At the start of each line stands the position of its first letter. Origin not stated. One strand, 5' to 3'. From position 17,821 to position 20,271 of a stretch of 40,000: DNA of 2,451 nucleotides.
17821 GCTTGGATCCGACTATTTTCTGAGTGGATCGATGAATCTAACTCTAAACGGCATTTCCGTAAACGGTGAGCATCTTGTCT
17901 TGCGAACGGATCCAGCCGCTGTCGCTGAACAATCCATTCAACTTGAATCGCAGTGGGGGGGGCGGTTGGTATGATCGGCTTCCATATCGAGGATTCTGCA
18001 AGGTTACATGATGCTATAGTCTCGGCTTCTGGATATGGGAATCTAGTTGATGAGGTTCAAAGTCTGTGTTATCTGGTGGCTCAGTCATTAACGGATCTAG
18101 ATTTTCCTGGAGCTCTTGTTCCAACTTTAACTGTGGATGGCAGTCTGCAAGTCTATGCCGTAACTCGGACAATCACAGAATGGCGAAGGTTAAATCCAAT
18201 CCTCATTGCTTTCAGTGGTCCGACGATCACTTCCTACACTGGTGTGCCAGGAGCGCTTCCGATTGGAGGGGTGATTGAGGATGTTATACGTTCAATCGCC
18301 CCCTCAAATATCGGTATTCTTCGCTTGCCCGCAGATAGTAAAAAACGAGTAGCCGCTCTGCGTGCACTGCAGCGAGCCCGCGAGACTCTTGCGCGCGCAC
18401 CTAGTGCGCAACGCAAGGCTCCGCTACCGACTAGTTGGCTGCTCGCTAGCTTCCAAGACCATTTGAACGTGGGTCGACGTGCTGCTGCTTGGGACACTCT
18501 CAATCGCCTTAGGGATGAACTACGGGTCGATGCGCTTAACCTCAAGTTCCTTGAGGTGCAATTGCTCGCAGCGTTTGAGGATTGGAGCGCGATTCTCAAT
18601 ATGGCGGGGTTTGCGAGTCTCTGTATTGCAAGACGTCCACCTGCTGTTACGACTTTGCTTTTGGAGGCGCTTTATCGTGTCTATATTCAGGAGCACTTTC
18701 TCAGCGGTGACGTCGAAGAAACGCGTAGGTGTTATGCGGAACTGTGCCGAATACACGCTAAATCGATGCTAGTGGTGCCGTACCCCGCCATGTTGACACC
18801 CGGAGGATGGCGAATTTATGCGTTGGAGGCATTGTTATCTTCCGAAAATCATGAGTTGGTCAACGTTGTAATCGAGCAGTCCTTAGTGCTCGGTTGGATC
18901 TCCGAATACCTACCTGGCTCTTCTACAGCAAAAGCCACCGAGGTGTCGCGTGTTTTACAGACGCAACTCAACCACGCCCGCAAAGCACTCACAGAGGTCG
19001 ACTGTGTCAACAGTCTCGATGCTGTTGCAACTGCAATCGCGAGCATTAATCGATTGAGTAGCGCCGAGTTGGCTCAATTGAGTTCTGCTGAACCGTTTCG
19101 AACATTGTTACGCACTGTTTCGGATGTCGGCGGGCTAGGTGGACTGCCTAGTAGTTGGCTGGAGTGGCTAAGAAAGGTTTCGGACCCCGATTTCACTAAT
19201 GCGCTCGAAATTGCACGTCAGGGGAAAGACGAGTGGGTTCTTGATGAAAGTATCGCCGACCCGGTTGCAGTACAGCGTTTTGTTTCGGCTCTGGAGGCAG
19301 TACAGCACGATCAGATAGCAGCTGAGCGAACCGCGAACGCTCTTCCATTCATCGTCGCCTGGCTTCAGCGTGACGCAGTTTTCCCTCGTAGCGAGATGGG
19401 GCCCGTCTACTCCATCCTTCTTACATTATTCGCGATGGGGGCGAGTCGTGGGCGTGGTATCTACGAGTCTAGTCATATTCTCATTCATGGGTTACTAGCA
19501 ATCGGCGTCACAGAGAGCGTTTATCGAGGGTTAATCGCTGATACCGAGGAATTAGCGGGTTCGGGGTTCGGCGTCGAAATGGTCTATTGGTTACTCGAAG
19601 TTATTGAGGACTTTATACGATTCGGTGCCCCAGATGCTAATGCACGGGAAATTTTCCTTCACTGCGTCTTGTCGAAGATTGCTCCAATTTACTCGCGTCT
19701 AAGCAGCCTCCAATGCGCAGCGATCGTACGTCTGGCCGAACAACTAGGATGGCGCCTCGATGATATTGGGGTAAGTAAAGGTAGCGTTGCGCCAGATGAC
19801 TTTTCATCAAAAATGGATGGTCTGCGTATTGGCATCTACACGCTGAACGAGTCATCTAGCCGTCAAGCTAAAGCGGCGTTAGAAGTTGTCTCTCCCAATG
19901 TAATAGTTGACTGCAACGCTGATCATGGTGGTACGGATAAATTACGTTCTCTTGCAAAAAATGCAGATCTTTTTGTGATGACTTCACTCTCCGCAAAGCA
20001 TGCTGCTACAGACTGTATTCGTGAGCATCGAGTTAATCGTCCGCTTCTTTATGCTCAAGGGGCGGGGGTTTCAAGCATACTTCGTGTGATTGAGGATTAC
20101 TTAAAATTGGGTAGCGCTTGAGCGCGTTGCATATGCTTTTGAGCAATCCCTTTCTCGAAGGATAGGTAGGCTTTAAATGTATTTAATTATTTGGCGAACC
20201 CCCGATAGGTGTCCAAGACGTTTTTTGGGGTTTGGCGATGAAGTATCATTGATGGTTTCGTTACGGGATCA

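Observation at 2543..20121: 17.6-kb eight-gene operon with three different SF2 helicases, a P-loop NTPase and a PLD nuclease, almost fully translationally coupled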

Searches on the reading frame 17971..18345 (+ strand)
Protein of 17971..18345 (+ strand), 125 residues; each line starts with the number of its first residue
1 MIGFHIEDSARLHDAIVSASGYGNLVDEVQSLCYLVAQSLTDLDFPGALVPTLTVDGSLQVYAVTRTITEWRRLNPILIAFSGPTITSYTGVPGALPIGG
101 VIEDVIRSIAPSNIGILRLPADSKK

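Call 70: search_protein_families(library=pfam, proteins=[window:17971-18345:+], max_evalue=10)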
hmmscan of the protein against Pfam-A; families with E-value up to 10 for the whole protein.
seq(125 aa): 1 family
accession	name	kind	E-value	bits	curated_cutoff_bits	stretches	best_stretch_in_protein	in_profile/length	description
PF20848.2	ExoU_mid_dom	-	0.22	12.2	27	1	15-66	17-68/119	ExoU toxin, middle helical domain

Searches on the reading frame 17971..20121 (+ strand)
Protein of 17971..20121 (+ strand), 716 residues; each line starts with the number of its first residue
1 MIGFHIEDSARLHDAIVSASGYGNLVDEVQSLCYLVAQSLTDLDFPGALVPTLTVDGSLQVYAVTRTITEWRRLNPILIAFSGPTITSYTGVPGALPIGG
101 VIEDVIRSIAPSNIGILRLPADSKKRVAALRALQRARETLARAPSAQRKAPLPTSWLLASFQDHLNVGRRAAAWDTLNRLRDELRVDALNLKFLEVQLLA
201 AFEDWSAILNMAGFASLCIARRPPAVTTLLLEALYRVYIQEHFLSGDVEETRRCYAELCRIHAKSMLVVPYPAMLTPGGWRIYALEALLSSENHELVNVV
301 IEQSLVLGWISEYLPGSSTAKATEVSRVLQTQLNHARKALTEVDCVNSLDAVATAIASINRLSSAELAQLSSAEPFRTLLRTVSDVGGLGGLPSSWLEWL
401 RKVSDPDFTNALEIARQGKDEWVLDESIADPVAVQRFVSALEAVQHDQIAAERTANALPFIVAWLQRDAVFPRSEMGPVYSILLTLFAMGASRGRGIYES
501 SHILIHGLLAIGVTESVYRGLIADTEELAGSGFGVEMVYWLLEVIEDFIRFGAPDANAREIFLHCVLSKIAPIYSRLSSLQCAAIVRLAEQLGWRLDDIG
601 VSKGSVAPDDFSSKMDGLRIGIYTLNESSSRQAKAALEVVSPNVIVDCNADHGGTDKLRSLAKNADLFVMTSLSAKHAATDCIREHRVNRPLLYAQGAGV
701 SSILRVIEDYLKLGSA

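Call 5: search_protein_families(library=ncbifam, proteins=[window:17971-20121:+], max_evalue=0.001)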
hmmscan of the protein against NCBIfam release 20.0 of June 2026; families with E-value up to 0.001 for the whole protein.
window:17971-20121:+ (716 aa): 2 families
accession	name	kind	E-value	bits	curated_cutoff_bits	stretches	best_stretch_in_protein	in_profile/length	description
NF041061.1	DpdD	equivalog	3.6e-152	508.7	300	1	28-705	21-703/704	protein DpdD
TIGR02505.1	RTPR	equivalog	0.00032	19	340.05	1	323-433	242-319/724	ribonucleoside-triphosphate reductase, adenosylcobalamin-dependent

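Call 6: search_protein_families(library=pfam, proteins=[window:17971-20121:+], max_evalue=0.01)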
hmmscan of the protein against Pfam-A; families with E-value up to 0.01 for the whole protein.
window:17971-20121:+ (716 aa): 0 families

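Call 43: search_protein_families(library=padloc, proteins=[window:17971-20121:+], max_evalue=0.001)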
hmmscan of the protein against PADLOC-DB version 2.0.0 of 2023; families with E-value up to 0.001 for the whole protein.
window:17971-20121:+ (716 aa): 14 families
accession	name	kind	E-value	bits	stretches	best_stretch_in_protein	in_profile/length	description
PDLC02834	DpdD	-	8.4e-233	772.8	1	5-711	5-708/712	DpdD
PDLC02836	DpdD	-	1.8e-48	163.6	2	339-713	376-751/753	DpdD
PDLC02839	DpdD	-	9.2e-47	158.1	1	58-712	61-670/676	DpdD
PDLC02826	DpdD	-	2e-36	123.5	1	132-705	145-721/729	DpdD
PDLC02835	DpdD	-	1.3e-34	117.6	2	332-709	380-761/764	DpdD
PDLC02833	DpdD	-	2.1e-28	97.1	2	23-249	32-256/773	DpdD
PDLC02824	DpdD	-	7e-22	75.1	2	429-707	466-741/753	DpdD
PDLC02829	DpdD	-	6.1e-19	66.1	2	339-710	351-710/714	DpdD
PDLC02825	DpdD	-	6.5e-18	62.8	2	371-711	373-709/714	DpdD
PDLC02832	DpdD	-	1.4e-13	48.1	1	613-711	636-732/733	DpdD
PDLC02837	DpdD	-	1.3e-12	46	1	613-705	51-141/148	DpdD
PDLC02830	DpdD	-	5.6e-08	29.7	1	619-710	599-686/692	DpdD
PDLC02831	DpdD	-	8e-07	25.7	1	620-711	665-754/755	DpdD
PDLC02838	DpdD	-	0.00021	18.1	1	173-259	180-270/538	DpdD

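Call 45: search_solved_structures(query=window:17971-20121:+, max_evalue=1)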
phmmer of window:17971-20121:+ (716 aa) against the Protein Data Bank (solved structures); distinct sequences matched with E-value up to 1: 0.

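Call 50: find_homologous_proteins(query=window:17971-20121:+, max_evalue=0.00001)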
Query window:17971-20121:+ (716 aa): 244 proteins with E <= 0.00001 among 8000 candidates; the best 120 are listed.
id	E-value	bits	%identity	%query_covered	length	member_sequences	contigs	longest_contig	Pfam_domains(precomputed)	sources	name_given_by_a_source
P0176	0.0e+0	1560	99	100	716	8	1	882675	PF28109.1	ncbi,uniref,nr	ncbi:protein DpdD [Pseudomonas viridiflava]|uniref:protein DpdD n=1 Tax=Pseudomonas viridiflava TaxI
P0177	0.0e+0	1352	84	100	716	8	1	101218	PF28109.1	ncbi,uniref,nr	ncbi:protein DpdD [Pseudomonas syringae]|uniref:protein DpdD n=1 Tax=Pseudomonas syringae TaxID=317 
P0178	6.8e-287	972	63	99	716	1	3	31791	PF28109.1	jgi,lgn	jgi:hypothetical protein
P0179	6.0e-271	919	59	99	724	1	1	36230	PF28109.1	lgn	-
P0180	2.9e-248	844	54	99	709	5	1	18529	PF28109.1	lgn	-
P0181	1.4e-247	842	56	99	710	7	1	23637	PF28109.1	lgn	-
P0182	1.0e-246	839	54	99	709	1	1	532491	PF28109.1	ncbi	-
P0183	1.1e-246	839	55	99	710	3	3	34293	PF28109.1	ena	-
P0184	4.3e-244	830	54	99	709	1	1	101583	PF28109.1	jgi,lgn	jgi:hypothetical protein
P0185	1.2e-243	829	54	99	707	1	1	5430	PF28109.1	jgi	jgi:hypothetical protein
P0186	3.3e-243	827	54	99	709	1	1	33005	PF28109.1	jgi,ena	-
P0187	4.7e-243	827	54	99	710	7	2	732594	PF28109.1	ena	-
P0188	2.0e-242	825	53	99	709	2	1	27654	PF28109.1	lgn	-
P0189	1.5e-240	818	53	99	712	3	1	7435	PF28109.1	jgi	jgi:hypothetical protein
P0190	6.0e-240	816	53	99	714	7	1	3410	PF28109.1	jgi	-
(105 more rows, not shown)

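Call 57: find_encoding_contigs(protein=P0177, flank=10000, max_places=4)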
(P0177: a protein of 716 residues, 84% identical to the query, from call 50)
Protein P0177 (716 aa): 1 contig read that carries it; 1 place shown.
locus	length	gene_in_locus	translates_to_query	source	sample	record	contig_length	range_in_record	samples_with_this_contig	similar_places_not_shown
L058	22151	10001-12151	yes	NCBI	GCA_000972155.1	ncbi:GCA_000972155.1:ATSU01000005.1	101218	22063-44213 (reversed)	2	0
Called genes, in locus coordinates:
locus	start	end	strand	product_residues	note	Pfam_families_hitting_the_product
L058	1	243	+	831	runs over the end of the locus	PF00270:DEAD, PF00271:Helicase_C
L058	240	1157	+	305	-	PF28110:DpdG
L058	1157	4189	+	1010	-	PF13401:AAA_22 (faint)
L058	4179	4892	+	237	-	-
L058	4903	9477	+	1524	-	PF00270:DEAD, PF00271:Helicase_C (weak)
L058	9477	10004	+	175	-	PF13091:PLDc_2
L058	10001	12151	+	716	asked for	PF28109:DpdD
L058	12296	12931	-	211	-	PF04055:Radical_SAM (weak)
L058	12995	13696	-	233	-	PF06508:QueC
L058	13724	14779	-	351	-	PF14072:DndB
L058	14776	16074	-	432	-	PF01702:TGT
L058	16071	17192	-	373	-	PF14072:DndB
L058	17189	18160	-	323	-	-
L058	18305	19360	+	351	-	PF14072:DndB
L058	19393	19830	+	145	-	-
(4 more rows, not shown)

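Call 58: find_encoding_contigs(protein=P0176, flank=10000, max_places=4)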
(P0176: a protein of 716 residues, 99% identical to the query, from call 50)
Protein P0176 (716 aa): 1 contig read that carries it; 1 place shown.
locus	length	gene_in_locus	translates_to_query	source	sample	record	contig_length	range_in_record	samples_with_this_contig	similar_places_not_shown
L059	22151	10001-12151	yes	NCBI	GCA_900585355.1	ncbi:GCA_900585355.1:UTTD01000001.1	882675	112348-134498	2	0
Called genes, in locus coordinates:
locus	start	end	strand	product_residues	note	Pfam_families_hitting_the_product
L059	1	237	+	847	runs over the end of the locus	PF00270:DEAD, PF00271:Helicase_C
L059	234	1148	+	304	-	PF28110:DpdG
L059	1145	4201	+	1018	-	PF13401:AAA_22 (weak), PF09447:Cnl2_NKP2 (weak)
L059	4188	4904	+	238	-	-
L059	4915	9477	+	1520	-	PF00270:DEAD, PF00271:Helicase_C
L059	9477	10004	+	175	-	PF13091:PLDc_2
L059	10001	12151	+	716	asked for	PF28109:DpdD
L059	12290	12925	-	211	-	PF04055:Radical_SAM (weak)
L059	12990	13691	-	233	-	PF06508:QueC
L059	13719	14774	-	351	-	PF14072:DndB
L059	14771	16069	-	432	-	PF01702:TGT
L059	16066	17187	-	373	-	PF14072:DndB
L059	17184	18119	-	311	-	-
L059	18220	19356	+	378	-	PF14072:DndB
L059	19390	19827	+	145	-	-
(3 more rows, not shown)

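Call 62: predict_structure(alignment_id=A2)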
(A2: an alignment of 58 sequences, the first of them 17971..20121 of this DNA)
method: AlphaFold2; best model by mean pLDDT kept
length: 716 residues; sequences in the alignment: 58
mean_pLDDT: 85.5   pTM: 0.52
mean pLDDT of the five models: 85.5, 83.7, 83.8, 81.5, 80.4
residues with pLDDT >= 90: 295; 70-90: 367; 50-70: 39; < 50: 15
segments of 3 or more residues with pLDDT < 50: 318-329
pLDDT, mean of each block of 10 residues (from residue 1): 82 90 89 93 89 90 89 86 85 86 90 93 91 89 59 78 86 89 82 95 94 89 90 96 92 94 88 89 91 80 85 64 38 81 73 81 84 77 68 88 86 88 79 92 92 92 90 92 92 82 94 92 91 84 92 90 87 88 89 82 69 91 88 92 92 80 91 66 84 86 92 66
secondary structure, 60 per line:
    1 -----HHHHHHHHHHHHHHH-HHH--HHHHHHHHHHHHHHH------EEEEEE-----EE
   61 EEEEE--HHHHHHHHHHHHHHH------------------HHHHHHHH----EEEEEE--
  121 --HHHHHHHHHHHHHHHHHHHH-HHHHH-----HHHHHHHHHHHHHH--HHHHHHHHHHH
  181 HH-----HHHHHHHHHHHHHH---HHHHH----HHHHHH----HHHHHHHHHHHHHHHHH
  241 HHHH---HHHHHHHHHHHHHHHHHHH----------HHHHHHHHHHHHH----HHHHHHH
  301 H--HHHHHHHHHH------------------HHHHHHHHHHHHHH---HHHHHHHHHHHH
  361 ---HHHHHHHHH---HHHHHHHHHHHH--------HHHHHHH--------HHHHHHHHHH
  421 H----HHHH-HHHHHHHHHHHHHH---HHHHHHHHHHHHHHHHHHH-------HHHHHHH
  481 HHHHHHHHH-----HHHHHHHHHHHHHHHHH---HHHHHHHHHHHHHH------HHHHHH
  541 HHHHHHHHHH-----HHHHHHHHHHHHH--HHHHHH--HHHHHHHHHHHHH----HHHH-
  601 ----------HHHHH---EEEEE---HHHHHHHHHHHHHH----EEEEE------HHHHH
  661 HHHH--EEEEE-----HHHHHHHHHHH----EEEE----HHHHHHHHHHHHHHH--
elements in order (helices of 4 or more, strands of 3 or more residues): H6-20 H27-41 E48-53 E59-65 H68-82 H101-108 E113-118 H123-142 H144-148 H154-167 H170-182 H188-201 H205-209 H214-219 H224-244 H248-266 H277-289 H294-301 H304-313 H332-345 H349-360 H364-372 H376-387 H396-402 H411-421 H426-429 H431-444 H448-466 H474-489 H495-511 H515-528 H535-550 H556-568 H571-576 H579-591 H596-599 H611-615 E619-623 H627-640 E645-649 H656-664 E667-671 H677-687 E692-695 H700-714

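Call 68: fold_search(model_id=the predicted structure, library=pdb)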
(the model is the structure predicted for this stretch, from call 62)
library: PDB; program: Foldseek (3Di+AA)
matches with E <= 10: 1154; with E <= 0.001: 0
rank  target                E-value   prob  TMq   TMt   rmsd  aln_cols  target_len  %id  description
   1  5orq_A                2.5e-03  1.00  0.14  0.24  19.4       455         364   13  Crystal structure of designed cPPR-Telo1 in complex with ssDNA (released 2018-06-20)
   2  6een_D                2.6e-03  1.00  0.14  0.27  16.3       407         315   12  Crystal structure of a designer Pentatrico Peptide RNA binding protein, bound to a complex RNA target and featuring an (released 2019-08-21)
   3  6een_B                2.7e-03  0.99  0.13  0.24  16.3       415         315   12  Crystal structure of a designer Pentatrico Peptide RNA binding protein, bound to a complex RNA target and featuring an (released 2019-08-21)
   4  5i9g_C                2.7e-03  0.99  0.14  0.21  19.4       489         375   11  Crystal structure of designed pentatricopeptide repeat protein dPPR-U8C2 in complex with its target RNA U8C2 (released 2016-04-27)
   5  6een_C                3.5e-03  0.99  0.13  0.24  16.2       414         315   12  Crystal structure of a designer Pentatrico Peptide RNA binding protein, bound to a complex RNA target and featuring an (released 2019-08-21)
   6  6vbu_4                4.2e-03  0.99  0.14  0.23  20.3       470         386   10  Structure of the bovine BBSome complex (released 2020-01-29)
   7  6een_A                5.4e-03  0.99  0.13  0.24  16.3       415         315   12  Crystal structure of a designer Pentatrico Peptide RNA binding protein, bound to a complex RNA target and featuring an (released 2019-08-21)
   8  8qca_B                7.4e-03  0.91  0.13  0.13  20.8       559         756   13  CryoEM structure of a S. Cerevisiae Ski2387 complex in the closed state bound to RNA (released 2023-11-15)
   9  8w9z_E                9.7e-03  0.87  0.13  0.13  23.9       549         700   12  The cryo-EM structure of the Nicotiana tabacum PEP-PAP (released 2024-03-13)
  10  7xn7_q                1.3e-02  0.54  0.12  0.10  34.9       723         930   13  RNA polymerase II elongation complex containing Spt4/5, Elf1, Spt6, Spn1 and Paf1C (released 2022-09-07)
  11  8pwl_A                1.4e-02  0.57  0.12  0.11  18.8       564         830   10  Cryo-EM structure of a full-length HACE1 dimer (released 2024-01-10)
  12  5i9h_A                1.5e-02  0.97  0.17  0.27  17.8       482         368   10  Crystal structure of designed pentatricopeptide repeat protein dPPR-U8G2 in complex with its target RNA U8G2 (released 2016-04-27)
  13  8h5b_A                1.7e-02  0.98  0.25  0.21  18.9       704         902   13  The cryo-EM structure of nuclear transport receptor Kap114p complex with yeast TATA-box binding protein (released 2023-09-20)
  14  5i9f_A                2.2e-02  0.93  0.14  0.22  18.7       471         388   11  Crystal structure of designed pentatricopeptide repeat protein dPPR-U10 in complex with its target RNA U10 (released 2016-04-27)
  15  9b3f_A                2.4e-02  0.96  0.26  0.21  22.1       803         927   12  Cryo-EM structure of yeast (Nap1)2-H2A-H2B-Kap114 (released 2024-11-27)
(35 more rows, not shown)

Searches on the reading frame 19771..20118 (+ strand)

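Call 70: search_protein_families(library=pfam, proteins=[window:19771-20118:+], max_evalue=10)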
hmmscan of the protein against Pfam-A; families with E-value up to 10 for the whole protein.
seq(116 aa): 1 family
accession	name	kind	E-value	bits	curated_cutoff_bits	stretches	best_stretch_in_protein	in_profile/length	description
PF10087.14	DUF2325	-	0.0036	17.9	33.6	1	51-109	33-93/94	Uncharacterized protein conserved in bacteria (DUF2325)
